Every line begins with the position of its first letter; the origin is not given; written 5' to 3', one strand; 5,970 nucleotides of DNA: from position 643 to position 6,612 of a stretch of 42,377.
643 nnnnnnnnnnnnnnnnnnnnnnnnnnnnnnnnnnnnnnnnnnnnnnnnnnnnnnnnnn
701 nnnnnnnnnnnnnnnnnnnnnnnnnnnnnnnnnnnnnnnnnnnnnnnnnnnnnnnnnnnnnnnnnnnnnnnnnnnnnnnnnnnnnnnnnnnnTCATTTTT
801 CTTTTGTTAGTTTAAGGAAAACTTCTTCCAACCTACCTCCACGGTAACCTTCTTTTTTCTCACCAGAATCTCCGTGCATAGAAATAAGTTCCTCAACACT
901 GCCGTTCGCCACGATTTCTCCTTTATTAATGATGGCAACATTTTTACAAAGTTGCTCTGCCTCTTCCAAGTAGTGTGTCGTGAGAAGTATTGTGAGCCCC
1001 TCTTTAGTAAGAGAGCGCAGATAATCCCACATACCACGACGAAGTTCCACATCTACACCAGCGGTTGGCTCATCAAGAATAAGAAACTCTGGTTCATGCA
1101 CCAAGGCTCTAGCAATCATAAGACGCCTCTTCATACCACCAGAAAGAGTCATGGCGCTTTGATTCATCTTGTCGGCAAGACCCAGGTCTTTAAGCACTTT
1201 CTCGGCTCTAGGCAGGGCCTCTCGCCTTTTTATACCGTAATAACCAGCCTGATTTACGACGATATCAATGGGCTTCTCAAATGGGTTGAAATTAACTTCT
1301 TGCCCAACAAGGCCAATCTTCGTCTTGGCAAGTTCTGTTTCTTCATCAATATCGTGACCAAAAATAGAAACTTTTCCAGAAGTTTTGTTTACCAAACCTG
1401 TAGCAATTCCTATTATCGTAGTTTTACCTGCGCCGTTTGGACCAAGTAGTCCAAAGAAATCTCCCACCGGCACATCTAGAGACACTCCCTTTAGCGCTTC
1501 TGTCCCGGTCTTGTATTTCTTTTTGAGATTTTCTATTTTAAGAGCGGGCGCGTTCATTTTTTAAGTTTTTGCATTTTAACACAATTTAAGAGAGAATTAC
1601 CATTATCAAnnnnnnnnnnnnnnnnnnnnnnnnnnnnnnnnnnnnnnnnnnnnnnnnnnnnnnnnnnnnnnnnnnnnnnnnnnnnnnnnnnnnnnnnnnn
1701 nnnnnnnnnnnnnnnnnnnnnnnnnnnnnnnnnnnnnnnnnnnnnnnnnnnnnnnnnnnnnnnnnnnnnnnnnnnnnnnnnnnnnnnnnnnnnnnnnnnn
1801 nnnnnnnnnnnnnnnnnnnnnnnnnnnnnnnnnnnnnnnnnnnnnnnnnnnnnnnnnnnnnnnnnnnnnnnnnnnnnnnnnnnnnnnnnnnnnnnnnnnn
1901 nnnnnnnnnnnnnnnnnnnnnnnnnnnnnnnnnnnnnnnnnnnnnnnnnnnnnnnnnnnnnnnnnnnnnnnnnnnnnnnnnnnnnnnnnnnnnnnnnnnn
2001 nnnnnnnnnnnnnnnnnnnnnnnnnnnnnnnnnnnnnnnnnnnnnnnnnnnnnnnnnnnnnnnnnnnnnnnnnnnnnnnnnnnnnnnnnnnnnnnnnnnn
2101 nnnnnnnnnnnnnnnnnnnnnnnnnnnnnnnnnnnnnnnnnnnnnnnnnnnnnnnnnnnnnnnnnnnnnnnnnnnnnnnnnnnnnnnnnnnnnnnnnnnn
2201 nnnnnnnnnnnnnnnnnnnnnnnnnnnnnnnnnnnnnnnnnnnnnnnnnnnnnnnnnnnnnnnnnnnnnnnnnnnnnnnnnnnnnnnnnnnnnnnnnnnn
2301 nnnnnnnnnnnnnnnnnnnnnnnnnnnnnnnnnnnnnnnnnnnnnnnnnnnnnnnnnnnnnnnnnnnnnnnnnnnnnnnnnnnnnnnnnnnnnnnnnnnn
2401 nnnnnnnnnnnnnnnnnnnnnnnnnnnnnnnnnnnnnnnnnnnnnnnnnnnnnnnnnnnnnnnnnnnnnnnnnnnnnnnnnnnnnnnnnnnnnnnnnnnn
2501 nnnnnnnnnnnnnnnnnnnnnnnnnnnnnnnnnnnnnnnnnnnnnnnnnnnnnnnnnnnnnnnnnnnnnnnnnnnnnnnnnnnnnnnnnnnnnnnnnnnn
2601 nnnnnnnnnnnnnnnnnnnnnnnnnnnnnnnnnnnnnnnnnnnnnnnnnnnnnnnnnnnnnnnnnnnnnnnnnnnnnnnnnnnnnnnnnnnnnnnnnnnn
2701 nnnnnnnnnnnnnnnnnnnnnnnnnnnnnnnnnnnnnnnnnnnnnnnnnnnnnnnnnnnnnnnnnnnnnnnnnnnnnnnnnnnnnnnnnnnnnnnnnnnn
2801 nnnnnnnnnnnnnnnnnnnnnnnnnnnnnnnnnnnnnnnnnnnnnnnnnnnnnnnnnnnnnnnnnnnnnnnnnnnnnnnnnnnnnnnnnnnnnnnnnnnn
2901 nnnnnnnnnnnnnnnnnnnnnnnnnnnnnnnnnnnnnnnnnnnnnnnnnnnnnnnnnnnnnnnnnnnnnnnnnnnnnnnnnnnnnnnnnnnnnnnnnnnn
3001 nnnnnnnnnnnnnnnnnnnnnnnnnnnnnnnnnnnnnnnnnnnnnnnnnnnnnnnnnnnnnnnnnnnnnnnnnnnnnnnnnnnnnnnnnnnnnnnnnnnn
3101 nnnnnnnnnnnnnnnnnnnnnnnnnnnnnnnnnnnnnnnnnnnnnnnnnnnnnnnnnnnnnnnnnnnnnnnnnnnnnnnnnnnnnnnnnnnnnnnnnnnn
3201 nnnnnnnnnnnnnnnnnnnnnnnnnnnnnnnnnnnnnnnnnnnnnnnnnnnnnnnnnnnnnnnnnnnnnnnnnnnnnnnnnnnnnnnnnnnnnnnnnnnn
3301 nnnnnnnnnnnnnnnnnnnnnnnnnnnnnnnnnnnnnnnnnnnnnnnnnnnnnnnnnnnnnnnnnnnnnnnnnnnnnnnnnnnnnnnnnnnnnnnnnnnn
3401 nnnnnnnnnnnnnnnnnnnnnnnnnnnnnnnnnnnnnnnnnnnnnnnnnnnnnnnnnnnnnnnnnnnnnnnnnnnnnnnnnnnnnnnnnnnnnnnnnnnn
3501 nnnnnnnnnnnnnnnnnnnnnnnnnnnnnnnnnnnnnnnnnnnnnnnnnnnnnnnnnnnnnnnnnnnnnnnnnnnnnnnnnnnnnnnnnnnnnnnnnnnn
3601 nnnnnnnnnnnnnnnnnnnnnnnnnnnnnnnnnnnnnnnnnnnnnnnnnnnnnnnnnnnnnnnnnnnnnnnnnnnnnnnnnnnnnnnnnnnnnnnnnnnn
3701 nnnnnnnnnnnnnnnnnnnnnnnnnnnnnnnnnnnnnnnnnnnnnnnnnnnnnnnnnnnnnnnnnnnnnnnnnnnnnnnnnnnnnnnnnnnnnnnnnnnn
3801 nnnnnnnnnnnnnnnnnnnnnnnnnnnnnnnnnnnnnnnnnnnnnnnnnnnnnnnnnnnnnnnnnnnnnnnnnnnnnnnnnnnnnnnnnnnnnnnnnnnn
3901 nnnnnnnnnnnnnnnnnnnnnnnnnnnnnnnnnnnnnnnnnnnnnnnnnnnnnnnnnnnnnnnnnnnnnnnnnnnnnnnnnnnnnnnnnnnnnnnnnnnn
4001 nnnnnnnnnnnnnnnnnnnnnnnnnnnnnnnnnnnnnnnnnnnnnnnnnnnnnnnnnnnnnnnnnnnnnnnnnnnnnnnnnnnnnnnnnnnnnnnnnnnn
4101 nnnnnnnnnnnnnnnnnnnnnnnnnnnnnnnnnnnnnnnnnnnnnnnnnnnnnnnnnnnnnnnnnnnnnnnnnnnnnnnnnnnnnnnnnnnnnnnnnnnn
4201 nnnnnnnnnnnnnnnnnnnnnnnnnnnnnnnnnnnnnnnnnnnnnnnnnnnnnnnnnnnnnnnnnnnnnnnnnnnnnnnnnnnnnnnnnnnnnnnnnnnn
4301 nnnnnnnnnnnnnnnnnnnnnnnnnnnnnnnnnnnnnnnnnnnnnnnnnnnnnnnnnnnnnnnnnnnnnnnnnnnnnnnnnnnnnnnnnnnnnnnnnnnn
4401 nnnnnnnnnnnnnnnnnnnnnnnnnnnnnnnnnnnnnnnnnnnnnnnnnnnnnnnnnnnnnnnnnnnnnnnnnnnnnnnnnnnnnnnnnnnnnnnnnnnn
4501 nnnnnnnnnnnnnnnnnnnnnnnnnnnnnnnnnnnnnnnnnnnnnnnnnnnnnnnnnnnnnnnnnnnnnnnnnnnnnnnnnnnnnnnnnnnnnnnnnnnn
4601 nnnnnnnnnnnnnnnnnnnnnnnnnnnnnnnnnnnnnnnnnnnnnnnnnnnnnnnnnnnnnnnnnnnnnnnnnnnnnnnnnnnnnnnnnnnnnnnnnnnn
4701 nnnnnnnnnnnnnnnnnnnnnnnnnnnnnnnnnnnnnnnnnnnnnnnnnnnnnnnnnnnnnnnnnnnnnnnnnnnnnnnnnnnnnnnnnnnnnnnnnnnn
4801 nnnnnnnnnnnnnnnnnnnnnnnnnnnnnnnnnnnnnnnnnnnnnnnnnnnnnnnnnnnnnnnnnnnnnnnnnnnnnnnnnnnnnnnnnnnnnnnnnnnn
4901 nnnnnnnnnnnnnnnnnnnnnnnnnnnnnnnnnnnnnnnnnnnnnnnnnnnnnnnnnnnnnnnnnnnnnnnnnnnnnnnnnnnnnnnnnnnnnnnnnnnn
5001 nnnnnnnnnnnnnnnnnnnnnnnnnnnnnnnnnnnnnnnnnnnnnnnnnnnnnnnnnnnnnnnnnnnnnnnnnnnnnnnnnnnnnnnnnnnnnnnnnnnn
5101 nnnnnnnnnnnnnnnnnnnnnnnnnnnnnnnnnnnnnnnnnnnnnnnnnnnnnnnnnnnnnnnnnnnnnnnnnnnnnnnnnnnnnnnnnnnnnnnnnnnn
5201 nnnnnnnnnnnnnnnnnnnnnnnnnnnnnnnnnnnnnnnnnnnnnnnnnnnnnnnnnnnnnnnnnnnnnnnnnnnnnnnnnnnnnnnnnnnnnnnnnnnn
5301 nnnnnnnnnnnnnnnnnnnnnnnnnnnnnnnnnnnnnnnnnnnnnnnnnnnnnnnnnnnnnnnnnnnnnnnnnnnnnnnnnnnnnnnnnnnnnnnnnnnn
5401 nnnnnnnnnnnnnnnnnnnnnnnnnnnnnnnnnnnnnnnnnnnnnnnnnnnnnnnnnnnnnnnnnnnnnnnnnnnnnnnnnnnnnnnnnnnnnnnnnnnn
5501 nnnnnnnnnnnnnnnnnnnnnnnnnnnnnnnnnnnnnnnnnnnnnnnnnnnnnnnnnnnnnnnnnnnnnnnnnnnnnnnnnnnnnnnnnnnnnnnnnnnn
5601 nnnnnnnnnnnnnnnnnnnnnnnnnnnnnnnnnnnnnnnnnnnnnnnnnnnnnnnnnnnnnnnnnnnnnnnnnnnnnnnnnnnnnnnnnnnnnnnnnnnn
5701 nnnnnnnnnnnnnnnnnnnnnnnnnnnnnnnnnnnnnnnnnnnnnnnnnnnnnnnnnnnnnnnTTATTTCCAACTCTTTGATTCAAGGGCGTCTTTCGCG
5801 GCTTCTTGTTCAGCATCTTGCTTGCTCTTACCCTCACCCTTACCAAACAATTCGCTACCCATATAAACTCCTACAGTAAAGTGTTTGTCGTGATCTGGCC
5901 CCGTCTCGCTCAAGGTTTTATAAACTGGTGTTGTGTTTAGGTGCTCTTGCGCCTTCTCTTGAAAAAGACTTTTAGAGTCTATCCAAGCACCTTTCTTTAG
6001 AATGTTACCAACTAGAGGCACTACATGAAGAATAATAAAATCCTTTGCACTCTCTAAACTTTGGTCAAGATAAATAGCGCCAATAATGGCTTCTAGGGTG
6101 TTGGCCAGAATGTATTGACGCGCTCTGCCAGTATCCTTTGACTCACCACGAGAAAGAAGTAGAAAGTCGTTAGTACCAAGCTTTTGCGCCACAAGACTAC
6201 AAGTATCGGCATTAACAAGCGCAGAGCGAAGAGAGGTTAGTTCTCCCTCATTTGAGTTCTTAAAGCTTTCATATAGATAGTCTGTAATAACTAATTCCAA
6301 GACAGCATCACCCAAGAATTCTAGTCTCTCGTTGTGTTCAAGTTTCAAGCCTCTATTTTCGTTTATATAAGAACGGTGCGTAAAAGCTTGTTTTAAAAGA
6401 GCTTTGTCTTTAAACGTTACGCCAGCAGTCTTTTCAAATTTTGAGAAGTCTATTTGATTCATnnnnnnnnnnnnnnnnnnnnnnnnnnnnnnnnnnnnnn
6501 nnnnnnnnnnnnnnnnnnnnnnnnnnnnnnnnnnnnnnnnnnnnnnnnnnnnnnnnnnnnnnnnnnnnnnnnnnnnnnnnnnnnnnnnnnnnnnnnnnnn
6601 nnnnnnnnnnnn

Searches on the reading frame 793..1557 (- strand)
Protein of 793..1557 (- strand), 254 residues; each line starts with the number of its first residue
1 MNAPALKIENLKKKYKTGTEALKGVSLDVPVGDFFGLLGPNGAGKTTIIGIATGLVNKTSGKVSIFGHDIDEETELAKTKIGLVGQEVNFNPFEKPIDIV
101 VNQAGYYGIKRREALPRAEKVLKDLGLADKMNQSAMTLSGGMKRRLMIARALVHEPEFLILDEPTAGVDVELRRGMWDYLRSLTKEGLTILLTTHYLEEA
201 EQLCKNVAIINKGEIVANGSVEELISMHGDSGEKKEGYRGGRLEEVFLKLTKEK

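Call 7: search_protein_families(library=pfam, proteins=[window:793-1557:-], max_evalue=0.0001)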
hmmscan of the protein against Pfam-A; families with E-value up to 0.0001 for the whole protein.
window:793-1557:- (254 aa): 2 families
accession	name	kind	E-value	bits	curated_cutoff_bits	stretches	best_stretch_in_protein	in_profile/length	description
PF00005.33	ABC_tran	-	1.1e-31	110.7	25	1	22-166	1-137/137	ABC transporter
PF13304.12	AAA_21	-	9.1e-09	36.2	27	0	112-195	183-298/304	AAA domain, putative AbiEii toxin, Type IV TA system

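Call 76: find_encoding_contigs(protein=window:793-1557:-, flank=10000, max_places=2)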
Protein window:793-1557:- (254 aa): 6 contigs read that carry it; 2 places shown.
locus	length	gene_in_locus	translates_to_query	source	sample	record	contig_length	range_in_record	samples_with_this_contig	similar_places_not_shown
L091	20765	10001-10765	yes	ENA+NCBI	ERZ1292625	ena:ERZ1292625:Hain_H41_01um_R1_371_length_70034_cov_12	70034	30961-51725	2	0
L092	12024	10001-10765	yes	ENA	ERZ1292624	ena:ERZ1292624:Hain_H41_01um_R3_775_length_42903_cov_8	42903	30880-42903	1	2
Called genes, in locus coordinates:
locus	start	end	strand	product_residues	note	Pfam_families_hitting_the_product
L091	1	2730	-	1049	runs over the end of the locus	PF02811:PHP, PF07733:DNA_pol3_alpha, PF17657:DNA_pol3_finger, PF14579:HHH_6, PF01336:tRNA_anti-codon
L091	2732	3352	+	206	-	PF01351:RNase_HII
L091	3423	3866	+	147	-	-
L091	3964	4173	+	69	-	PF01783:Ribosomal_L32p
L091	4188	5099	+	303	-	PF01029:NusB, PF00293:NUDIX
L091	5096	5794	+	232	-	PF22935:RM44_endonuclase, PF14622:Ribonucleas_3_3, PF00636:Ribonuclease_3, PF00035:dsrm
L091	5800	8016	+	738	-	PF00005:ABC_tran (faint), PF02463:SMC_N, PF13175:AAA_15, PF13476:AAA_23, PF13304:AAA_21 (weak)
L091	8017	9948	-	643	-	PF08206:OB_RNB (faint), PF17849:OB_Dis3 (weak), PF17876:CSD2, PF00575:S1 (faint), PF00773:RNB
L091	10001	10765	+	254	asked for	PF00005:ABC_tran, PF13304:AAA_21 (faint)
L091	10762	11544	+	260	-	PF01061:ABC2_membrane, PF12698:ABC2_membrane_3 (weak)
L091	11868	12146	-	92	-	-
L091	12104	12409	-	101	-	-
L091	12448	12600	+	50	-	-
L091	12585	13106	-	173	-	PF07963:N_methyl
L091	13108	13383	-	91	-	-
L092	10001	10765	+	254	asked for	PF00005:ABC_tran, PF13304:AAA_21 (faint)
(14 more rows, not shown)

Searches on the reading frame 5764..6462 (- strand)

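Call 7: search_protein_families(library=pfam, proteins=[window:5764-6462:-], max_evalue=0.0001)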
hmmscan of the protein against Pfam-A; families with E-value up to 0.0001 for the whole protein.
window:5764-6462:- (232 aa): 4 families
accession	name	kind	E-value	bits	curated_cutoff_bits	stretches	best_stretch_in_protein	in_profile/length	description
PF14622.11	Ribonucleas_3_3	-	1.6e-37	129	35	1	19-147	1-124/128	Ribonuclease-III-like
PF00636.31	Ribonuclease_3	-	4.7e-28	98.4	27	1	45-134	1-101/102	Ribonuclease III domain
PF00035.32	dsrm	-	8.7e-17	61.9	23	1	164-227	2-64/66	Double-stranded RNA binding motif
PF22935.1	RM44_endonuclase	-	4.4e-12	46.7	27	1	14-130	14-139/139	Large ribosomal subunit protein mL44, endonuclease domain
